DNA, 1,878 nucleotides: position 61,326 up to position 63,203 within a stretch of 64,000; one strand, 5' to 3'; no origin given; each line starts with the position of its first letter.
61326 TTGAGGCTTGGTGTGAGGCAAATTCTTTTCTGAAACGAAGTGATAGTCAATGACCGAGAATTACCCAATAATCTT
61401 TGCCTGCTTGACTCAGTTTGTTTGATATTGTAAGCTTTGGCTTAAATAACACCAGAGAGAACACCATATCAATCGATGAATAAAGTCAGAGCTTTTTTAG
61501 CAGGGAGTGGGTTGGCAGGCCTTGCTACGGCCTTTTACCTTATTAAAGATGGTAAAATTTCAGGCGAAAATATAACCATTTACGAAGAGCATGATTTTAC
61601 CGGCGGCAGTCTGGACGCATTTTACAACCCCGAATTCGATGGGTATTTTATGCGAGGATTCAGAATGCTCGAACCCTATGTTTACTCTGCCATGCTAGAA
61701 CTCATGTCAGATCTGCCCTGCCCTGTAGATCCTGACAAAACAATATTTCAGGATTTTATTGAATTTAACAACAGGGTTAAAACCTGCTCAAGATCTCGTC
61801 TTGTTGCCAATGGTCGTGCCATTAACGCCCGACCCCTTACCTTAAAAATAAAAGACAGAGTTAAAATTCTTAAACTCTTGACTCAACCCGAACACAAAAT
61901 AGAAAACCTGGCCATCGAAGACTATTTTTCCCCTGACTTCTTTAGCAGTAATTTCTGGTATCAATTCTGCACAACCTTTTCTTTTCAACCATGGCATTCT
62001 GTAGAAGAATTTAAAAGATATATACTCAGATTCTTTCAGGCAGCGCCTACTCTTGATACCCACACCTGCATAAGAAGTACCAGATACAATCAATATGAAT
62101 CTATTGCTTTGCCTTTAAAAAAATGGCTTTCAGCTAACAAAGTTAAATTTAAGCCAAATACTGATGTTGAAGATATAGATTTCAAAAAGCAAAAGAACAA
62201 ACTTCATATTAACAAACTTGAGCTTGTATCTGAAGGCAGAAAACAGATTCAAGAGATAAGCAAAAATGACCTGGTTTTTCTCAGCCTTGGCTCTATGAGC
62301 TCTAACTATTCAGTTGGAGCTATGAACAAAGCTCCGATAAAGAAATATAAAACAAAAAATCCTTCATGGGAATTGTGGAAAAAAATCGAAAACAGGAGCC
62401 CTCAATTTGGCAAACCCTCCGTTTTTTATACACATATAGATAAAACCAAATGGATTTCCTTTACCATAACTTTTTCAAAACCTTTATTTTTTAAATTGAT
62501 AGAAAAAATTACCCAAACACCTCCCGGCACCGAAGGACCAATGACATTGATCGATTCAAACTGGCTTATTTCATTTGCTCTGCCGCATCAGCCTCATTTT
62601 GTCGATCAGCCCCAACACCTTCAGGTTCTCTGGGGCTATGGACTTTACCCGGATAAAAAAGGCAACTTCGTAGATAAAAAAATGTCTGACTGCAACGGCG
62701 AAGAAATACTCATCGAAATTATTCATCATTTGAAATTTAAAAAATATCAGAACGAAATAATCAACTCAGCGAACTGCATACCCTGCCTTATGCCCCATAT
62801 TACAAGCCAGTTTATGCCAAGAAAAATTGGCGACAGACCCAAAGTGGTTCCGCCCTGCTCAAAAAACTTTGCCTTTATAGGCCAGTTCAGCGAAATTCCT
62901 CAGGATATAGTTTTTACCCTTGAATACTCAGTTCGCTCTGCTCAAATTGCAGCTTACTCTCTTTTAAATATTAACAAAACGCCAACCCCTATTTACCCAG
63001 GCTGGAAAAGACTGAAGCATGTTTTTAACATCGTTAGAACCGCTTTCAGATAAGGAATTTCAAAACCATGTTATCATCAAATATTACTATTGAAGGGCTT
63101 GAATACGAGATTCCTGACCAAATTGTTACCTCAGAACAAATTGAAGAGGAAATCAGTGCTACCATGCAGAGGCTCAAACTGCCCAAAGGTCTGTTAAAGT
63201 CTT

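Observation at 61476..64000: Oleate hydratase co-transcribed with an OleA head-to-head condensing enzyme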

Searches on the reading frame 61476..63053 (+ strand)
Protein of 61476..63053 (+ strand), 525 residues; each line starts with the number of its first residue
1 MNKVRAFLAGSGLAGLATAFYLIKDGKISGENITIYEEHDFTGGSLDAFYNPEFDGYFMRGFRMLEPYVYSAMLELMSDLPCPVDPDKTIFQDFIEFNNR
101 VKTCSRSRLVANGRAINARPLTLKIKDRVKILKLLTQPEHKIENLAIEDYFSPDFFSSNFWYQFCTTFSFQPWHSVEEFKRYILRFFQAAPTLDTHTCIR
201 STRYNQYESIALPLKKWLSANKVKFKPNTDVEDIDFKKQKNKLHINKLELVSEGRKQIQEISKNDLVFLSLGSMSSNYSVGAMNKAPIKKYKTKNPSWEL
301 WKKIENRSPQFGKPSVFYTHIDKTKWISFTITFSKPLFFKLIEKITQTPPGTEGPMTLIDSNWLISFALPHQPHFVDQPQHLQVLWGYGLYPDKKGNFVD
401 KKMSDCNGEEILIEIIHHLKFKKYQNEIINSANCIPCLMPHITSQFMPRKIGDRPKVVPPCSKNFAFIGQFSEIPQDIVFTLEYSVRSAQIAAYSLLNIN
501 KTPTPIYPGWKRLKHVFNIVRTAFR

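Call 7: search_protein_families(library=pfam, proteins=[window:61476-63050:+], max_evalue=0.01)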
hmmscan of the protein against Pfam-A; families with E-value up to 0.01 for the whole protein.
window:61476-63050:+ (525 aa): 2 families
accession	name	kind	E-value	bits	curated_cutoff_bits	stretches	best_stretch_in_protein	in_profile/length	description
PF06100.17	MCRA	-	3.6e-186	620.3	23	1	5-494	3-495/495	MCRA family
PF13450.12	NAD_binding_8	-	8.9e-05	23.1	21.9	1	10-67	3-54/68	NAD(P)-binding Rossmann-like domain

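Call 8: search_protein_families(library=ncbifam, proteins=[window:61476-63050:+], max_evalue=0.01)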
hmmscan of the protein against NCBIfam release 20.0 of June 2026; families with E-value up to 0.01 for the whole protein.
window:61476-63050:+ (525 aa): 5 families
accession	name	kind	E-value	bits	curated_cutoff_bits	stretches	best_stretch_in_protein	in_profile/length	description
NF010584.0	PRK13977.1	equivalog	8.7e-183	608.8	567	1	2-523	21-548/577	oleate hydratase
TIGR02732.1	zeta_caro_desat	equivalog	0.00049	19.1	622.15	1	8-55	4-47/474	9,9'-di-cis-zeta-carotene desaturase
TIGR00562.1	proto_IX_ox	equivalog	0.00057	18.6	97.85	1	8-67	7-62/470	protoporphyrinogen oxidase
NF042421.1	hydcarot_desat_CrtD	equivalog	0.0041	15.6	500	1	5-57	3-48/487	1-hydroxycarotenoid 3,4-desaturase CrtD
TIGR03467.1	HpnE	equivalog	0.0066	15.8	283.05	0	9-52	4-43/430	hydroxysqualene dehydroxylase HpnE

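Call 10: search_solved_structures(query=window:61476-63050:+, max_evalue=0.001, show_alignments=1)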
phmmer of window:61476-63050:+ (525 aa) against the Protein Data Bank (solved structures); distinct sequences matched with E-value up to 0.001: 9.
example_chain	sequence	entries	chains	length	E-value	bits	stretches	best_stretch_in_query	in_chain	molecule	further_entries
4uir_A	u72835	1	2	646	1.6e-107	363.4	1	5-522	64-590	OLEATE HYDRATASE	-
4ia5_A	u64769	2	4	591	4.4e-103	348.8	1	2-507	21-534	Myosin-crossreactive antigen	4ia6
9iqa_A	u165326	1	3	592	9.5e-100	337.7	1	5-501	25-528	Oleate hydratase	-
7kax_A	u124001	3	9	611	1e-99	337.6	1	5-501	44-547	Oleate hydratase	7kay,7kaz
7kav_B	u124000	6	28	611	1.4e-99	337.1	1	5-501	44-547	Oleate hydratase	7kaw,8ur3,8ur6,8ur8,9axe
5z70_A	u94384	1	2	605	2.2e-99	336.5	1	5-511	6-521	Oleate hydratase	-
9iqj_A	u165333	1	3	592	3e-99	336.1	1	5-501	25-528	Oleate hydratase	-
9iqi_A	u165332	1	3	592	5.8e-99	335.1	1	5-501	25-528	Oleate hydratase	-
5odo_A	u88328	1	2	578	4.4e-84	286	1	5-501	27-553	Isomerase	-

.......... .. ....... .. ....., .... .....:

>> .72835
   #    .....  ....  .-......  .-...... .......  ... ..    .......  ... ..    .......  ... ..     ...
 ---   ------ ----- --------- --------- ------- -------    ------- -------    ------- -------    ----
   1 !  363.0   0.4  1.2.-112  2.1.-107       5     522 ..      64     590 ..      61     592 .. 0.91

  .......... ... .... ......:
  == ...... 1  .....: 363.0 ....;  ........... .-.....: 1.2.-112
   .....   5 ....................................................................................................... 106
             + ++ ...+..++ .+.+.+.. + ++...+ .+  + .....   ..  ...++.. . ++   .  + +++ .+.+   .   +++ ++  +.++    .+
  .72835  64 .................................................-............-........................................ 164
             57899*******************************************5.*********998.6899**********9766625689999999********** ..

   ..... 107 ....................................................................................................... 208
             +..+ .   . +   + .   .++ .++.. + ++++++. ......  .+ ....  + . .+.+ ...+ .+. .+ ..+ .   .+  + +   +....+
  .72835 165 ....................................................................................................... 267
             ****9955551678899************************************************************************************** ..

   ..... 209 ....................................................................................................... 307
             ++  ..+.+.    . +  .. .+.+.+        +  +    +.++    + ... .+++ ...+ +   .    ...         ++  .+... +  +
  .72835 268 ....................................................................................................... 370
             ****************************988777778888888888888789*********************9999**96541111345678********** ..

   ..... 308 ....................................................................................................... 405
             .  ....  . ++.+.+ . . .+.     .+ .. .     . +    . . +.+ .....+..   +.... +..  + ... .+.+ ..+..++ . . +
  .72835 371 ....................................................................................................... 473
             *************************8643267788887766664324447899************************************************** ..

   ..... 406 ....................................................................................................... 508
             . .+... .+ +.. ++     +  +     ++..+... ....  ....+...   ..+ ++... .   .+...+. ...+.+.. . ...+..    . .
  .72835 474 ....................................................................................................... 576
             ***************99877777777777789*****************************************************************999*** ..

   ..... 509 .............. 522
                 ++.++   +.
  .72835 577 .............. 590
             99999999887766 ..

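Call 11: find_encoding_contigs(protein=window:61476-63053:+, flank=10000, max_places=6)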
Protein window:61476-63053:+ (525 aa): no gene with exactly this product is on record in the collection.

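Call 35: find_homologous_proteins(query=window:61476-63050:+, max_evalue=1e-30)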
Query window:61476-63050:+ (525 aa): 3597 proteins with E <= 1e-30 among 8000 candidates; the best 120 are listed.
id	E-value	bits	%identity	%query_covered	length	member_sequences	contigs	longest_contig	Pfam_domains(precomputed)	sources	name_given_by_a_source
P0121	0.0e+0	1229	100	100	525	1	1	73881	PF06100.18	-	-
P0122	0.0e+0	1062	85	100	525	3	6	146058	PF06100.18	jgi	jgi:oleate hydratase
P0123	2.5e-281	952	75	100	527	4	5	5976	PF06100.18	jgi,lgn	jgi:oleate hydratase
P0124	2.3e-276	936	74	100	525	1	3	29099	PF13450.13,PF06100.18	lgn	-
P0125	2.9e-249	846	79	86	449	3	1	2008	PF06100.18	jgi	jgi:oleate hydratase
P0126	1.2e-243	828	66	100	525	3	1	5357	PF06100.18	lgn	-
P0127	1.2e-229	781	62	100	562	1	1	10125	PF06100.18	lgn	-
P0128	5.4e-229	779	61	100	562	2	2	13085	PF06100.18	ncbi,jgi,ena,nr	ncbi:MAG TPA: oleate hydratase [Candidatus Ozemobacteraceae bacterium]|nr:oleate hydratase [Candidat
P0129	6.2e-221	753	61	100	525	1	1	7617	PF06100.18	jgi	jgi:oleate hydratase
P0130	1.5e-220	751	61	100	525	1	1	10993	PF06100.18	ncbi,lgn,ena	-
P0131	1.7e-215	735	57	100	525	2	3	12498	PF01266.31,PF13450.13,PF06100.18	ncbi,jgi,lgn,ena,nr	ncbi:MAG: Oleate hydratase [bacterium ADurb.Bin374]|nr:MAG: Oleate hydratase [bacterium ADurb.Bin374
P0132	1.5e-208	712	59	100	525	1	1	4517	PF06100.18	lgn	-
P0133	2.2e-207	708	58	100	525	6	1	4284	PF13450.13,PF06100.18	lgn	-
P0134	2.3e-207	708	58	100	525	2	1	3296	PF06100.18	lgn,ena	-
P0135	5.9e-205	700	59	97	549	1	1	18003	PF06100.18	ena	-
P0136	2.9e-203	694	57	100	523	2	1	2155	PF01266.31,PF13450.13,PF06100.18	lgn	-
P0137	4.6e-203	694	57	100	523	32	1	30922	PF01266.31,PF13450.13,PF06100.18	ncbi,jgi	-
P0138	7.6e-203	693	58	100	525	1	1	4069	PF06100.18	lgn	-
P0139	1.2e-202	692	57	100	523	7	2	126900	PF06100.18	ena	-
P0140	1.1e-201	689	57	100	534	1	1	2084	PF01266.31,PF13450.13,PF06100.18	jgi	jgi:oleate hydratase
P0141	2.8e-201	688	58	100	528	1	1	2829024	PF01266.31,PF13450.13,PF06100.18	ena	-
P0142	5.4e-201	687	55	100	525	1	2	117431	PF06100.18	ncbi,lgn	-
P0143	7.0e-201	686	57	100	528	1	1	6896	PF06100.18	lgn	-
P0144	2.9e-200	684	58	100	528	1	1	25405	PF06100.18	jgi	-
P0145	4.2e-200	684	57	100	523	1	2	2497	PF01266.31,PF13450.13,PF06100.18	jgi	jgi:oleate hydratase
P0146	4.2e-200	684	56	100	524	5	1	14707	PF06100.18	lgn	-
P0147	1.8e-199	682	58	100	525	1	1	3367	PF06100.18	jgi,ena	-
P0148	3.3e-198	678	56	100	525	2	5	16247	PF06100.18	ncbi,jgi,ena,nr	ncbi:MAG TPA: oleate hydratase [Candidatus Rifleibacterium sp.]|nr:oleate hydratase [Candidatus Rifl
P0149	7.9e-198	676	56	100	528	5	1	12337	PF01266.31,PF13450.13,PF06100.18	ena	-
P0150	1.1e-197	676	57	99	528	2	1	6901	PF06100.18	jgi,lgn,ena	-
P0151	1.1e-197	676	57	99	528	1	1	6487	PF06100.18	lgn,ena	-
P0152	1.6e-196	672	56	100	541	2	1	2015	PF06100.18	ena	-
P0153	3.1e-196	671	57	99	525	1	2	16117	PF13450.13,PF06100.18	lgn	-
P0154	4.0e-196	671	57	100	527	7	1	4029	PF06100.18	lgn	-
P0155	1.6e-195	669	57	100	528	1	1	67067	PF06100.18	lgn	-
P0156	6.2e-194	663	56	100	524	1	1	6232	PF06100.18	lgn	-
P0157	7.5e-194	663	55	99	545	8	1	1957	PF01266.31,PF13450.13,PF06100.18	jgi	-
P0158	4.3e-193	661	55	100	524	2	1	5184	PF01266.31,PF06100.18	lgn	-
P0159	2.7e-192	658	56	99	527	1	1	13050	PF06100.18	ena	-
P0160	3.1e-192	658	57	99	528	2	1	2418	PF06100.18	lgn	-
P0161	7.9e-191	653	55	100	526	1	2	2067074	PF06100.18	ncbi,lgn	ncbi:MAG: oleate hydratase [bacterium]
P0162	5.4e-189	647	56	99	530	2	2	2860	PF06100.18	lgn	-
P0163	8.8e-189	646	56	99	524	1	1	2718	PF06100.18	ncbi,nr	ncbi:MAG: oleate hydratase [Candidatus Riflebacteria bacterium]|nr:oleate hydratase [Candidatus Rifl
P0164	1.0e-185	636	55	100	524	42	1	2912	PF06100.18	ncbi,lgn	-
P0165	3.0e-183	628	53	100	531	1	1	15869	PF06100.18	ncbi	-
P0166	9.6e-183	627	52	100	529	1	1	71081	PF06100.18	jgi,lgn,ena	-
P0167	2.5e-182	625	52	100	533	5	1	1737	PF06100.18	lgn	-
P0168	9.8e-181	620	50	99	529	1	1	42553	PF06100.18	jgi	-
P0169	6.8e-176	604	50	99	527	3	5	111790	PF06100.18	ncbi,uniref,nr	ncbi:oleate hydratase [Candidatus Falkowbacteria bacterium RIFOXYB2_FULL_34_18]|uniref:Oleate hydrat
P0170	2.9e-175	602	50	99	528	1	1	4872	PF06100.18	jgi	-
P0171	6.4e-175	601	51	100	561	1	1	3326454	PF06100.18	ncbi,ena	-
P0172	9.6e-175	600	49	100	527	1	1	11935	PF06100.18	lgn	-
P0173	1.2e-174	600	52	100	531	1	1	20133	PF01266.31,PF13450.13,PF06100.18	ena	-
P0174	3.8e-174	598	50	100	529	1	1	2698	PF06100.18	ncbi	-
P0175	1.1e-173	597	50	100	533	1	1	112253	PF06100.18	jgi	-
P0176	2.6e-173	595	49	100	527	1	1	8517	PF06100.18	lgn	-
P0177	4.4e-173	595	50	100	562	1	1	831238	PF06100.18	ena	-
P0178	6.9e-173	594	50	100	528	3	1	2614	PF06100.18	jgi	-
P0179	7.0e-171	587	50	100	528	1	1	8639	PF13450.13,PF06100.18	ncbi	ncbi:MAG: oleate hydratase [bacterium]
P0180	2.0e-170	586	49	99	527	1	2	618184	PF13450.13,PF06100.18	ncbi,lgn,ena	-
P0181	2.5e-170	586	56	88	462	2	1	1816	PF06100.18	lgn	-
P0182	3.2e-170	585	49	100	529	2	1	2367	PF06100.18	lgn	-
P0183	3.3e-170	585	49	100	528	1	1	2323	PF13450.13,PF06100.18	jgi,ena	-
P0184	5.1e-170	585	57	86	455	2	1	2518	PF01266.31,PF13450.13,PF06100.18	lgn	-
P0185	5.5e-170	584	50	100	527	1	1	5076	PF13450.13,PF06100.18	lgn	-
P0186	6.1e-170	584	50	100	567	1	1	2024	PF06100.18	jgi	jgi:oleate hydratase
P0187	1.6e-169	583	50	99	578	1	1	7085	PF06100.18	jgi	jgi:oleate hydratase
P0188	3.4e-169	582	48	100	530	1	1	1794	PF06100.18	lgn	-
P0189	4.7e-169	581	49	99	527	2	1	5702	PF06100.18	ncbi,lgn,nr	ncbi:oleate hydratase [Patescibacteria group bacterium]|nr:oleate hydratase [Patescibacteria group b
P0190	1.3e-168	580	52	96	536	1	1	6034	PF13450.13,PF06100.18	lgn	-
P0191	3.2e-168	579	49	100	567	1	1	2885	PF06100.18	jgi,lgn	jgi:oleate hydratase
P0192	6.8e-168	578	49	100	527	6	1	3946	PF06100.18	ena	-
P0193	9.3e-168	577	48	100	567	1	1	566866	PF13450.13,PF06100.18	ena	-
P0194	9.4e-168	577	50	99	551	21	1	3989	PF06100.18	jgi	-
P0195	1.0e-167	577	48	100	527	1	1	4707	PF06100.18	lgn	-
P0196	1.1e-167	577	49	99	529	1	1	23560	PF06100.18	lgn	-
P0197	1.1e-167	577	50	97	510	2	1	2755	PF06100.18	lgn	-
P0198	1.5e-167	576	47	100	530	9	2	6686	PF06100.18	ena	-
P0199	1.9e-167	576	48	99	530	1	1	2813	PF06100.18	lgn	-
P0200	3.4e-167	575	49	99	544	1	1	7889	PF06100.18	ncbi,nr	ncbi:MAG: oleate hydratase [Methanoregula sp.]|nr:oleate hydratase [Methanoregula sp.]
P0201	5.4e-167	575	48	100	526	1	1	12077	PF06100.18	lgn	-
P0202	9.5e-167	574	47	100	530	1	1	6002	PF06100.18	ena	-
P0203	1.1e-166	574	48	100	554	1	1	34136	PF06100.18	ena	-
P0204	2.0e-166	573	49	99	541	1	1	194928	PF13450.13,PF06100.18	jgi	jgi:oleate hydratase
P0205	2.5e-166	572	49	99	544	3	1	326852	PF06100.18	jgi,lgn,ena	-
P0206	2.5e-166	572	49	99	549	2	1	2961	PF01266.31,PF13450.13,PF06100.18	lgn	-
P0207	3.1e-166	572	48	99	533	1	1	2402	PF06100.18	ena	-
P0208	3.4e-166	572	48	98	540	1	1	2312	PF06100.18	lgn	-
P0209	4.0e-166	572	48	99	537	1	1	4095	PF06100.18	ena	-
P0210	4.2e-166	572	48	99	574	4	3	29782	PF06100.18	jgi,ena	-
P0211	5.9e-166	571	49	99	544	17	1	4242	PF06100.18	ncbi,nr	ncbi:MAG: oleate hydratase [Methanoregula sp.]|nr:oleate hydratase [Methanoregula sp.]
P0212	7.3e-166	571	48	100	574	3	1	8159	PF06100.18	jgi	-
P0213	9.0e-166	571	50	97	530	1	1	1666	PF06100.18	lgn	-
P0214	2.9e-165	569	51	97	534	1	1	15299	PF13450.13,PF06100.18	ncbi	ncbi:MAG: oleate hydratase [Minisyncoccota bacterium]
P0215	3.2e-165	569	55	86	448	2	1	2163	PF01266.31,PF06100.18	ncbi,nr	ncbi:MAG TPA: oleate hydratase, partial [bacterium]|nr:oleate hydratase [bacterium]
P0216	5.9e-165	568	48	99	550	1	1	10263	PF13450.13,PF06100.18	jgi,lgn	-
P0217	1.1e-164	567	48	100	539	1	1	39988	PF13450.13,PF06100.18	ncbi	ncbi:MAG: oleate hydratase [Planctomycetota bacterium]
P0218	4.3e-164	565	47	99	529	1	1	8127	PF06100.18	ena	-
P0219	5.4e-164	565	47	99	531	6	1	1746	PF01266.31,PF13450.13,PF06100.18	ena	-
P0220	1.1e-163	564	48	100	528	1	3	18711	PF06100.18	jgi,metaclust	metaclust:\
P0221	1.2e-163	564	49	100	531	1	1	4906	PF06100.18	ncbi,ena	-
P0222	2.4e-163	563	47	98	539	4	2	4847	PF13450.13,PF06100.18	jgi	jgi:oleate hydratase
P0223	2.6e-163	562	48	97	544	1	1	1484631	PF06100.18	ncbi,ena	-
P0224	3.5e-163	562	48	99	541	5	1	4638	PF06100.18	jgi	jgi:oleate hydratase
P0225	5.7e-163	561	49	99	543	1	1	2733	PF06100.18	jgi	jgi:oleate hydratase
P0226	6.4e-163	561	49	96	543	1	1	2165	PF13450.13,PF06100.18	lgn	-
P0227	8.4e-163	561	48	99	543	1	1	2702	PF06100.18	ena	-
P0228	8.5e-163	561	49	99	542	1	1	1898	PF06100.18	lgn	-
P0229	1.9e-162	560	47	100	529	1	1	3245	PF06100.18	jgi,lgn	-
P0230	2.0e-162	559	47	99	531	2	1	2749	PF01266.31,PF06100.18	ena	-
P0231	2.2e-162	559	47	100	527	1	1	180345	PF06100.18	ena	-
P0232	3.4e-162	559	47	99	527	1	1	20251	PF06100.18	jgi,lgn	jgi:oleate hydratase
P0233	3.5e-162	559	48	99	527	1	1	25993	PF06100.18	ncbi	-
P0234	3.5e-162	559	47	99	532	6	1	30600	PF06100.18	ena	-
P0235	3.7e-162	559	48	99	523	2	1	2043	PF06100.18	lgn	-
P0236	4.2e-162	558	47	99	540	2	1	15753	PF06100.18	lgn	-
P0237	6.0e-162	558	47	100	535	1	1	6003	PF06100.18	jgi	jgi:oleate hydratase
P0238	7.8e-162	558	49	99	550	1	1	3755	PF06100.18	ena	-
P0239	8.8e-162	557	48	99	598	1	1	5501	PF13450.13,PF06100.18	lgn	-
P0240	1.2e-161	557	46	100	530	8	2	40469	PF01266.31,PF13450.13,PF06100.18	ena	-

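Call 37: find_encoding_contigs(protein=P0139, flank=10000, max_places=1)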
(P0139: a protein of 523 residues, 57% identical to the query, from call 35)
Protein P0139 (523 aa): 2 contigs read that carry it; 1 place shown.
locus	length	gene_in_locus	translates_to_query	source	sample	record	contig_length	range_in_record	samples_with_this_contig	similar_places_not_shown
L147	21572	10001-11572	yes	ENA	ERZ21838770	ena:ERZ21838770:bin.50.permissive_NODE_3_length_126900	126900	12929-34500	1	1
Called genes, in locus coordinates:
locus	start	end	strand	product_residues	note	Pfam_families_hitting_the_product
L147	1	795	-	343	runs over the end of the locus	PF02504:FA_synthesis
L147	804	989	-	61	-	PF01783:Ribosomal_L32p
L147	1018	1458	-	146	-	PF02620:YceD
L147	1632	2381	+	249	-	PF00557:Peptidase_M24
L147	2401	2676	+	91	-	-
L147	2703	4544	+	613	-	PF13687:DUF4153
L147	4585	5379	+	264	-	PF00581:Rhodanese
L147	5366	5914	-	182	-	PF16011:CBM9_2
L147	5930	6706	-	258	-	PF05690:ThiG, PF00977:His_biosynth (weak)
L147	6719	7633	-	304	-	PF02445:NadA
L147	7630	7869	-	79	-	PF01106:NifU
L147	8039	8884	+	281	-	PF05569:Peptidase_M56 (weak), PF01435:Peptidase_M48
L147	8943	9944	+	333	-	-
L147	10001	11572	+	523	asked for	PF06100:MCRA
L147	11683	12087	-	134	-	-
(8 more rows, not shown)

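Call 38: find_encoding_contigs(protein=P0169, flank=10000, max_places=1)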
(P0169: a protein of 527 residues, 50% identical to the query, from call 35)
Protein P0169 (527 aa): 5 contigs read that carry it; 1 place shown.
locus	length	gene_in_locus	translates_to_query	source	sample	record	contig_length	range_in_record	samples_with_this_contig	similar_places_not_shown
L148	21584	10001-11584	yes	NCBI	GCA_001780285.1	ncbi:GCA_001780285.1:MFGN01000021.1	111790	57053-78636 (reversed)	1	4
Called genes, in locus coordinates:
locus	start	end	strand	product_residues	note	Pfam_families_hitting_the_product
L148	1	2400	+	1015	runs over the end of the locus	PF00133:tRNA-synt_1, PF09334:tRNA-synt_1g, PF08264:Anticodon_1, PF19302:DUF5915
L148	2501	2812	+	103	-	PF00581:Rhodanese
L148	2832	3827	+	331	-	PF02568:ThiI, PF03054:tRNA_Me_trans (weak), PF06508:QueC (weak), PF24167:DUF7411 (weak), PF18297:NFACT-R_2 (faint)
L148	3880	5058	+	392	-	PF00437:T2SSE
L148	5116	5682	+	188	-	PF04011:LemA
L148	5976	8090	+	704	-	-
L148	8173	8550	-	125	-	-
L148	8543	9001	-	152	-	PF08719:NADAR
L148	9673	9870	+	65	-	PF00313:CSD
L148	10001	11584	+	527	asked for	PF06100:MCRA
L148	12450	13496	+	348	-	-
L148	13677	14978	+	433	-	PF22673:MCP-like_PDC_1, PF02743:dCache_1, PF00672:HAMP (faint)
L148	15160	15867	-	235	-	PF05050:Methyltransf_21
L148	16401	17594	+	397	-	PF01168:Ala_racemase_N, PF02784:Orn_Arg_deC_N, PF00278:Orn_DAP_Arg_deC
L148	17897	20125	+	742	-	-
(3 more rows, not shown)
